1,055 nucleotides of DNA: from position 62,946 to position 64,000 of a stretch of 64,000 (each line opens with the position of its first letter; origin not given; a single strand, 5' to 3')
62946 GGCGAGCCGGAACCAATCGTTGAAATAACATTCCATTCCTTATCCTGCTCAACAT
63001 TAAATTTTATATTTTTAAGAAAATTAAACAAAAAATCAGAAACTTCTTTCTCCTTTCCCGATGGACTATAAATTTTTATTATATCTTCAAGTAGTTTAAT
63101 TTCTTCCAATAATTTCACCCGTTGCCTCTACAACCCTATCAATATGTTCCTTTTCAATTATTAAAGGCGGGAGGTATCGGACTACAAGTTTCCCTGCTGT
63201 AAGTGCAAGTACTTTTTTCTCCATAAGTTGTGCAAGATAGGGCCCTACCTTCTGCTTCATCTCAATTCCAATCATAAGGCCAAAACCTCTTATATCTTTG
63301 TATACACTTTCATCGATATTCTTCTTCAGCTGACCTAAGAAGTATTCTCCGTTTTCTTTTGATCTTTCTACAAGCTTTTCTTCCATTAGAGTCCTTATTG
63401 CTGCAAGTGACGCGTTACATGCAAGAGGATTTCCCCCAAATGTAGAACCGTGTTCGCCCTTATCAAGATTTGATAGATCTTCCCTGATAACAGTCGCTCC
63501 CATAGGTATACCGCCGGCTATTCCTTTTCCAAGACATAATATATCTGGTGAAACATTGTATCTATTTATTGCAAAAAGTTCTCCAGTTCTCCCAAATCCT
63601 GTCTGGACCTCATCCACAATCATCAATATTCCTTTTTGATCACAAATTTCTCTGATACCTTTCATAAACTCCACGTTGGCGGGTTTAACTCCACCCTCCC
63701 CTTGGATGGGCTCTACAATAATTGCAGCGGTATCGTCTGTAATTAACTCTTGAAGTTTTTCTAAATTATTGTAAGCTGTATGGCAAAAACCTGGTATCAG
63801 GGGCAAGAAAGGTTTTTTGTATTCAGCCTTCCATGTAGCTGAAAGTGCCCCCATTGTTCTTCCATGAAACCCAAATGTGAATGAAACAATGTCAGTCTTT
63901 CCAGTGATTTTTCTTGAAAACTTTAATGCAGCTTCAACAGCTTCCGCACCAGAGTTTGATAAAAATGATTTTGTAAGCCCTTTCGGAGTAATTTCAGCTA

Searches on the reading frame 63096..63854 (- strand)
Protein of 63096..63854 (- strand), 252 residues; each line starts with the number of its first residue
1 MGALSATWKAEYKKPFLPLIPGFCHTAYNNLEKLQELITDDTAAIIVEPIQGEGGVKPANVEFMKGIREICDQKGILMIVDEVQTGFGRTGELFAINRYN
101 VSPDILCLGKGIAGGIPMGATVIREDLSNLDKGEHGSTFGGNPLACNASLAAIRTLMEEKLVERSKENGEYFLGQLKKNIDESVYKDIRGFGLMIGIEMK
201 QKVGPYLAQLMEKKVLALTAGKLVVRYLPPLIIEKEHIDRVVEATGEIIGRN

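Call 67: find_encoding_contigs(protein=window:63096-63854:-, flank=10000, max_places=3)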
Protein window:63096-63854:- (252 aa): no gene with exactly this product is on record in the collection.
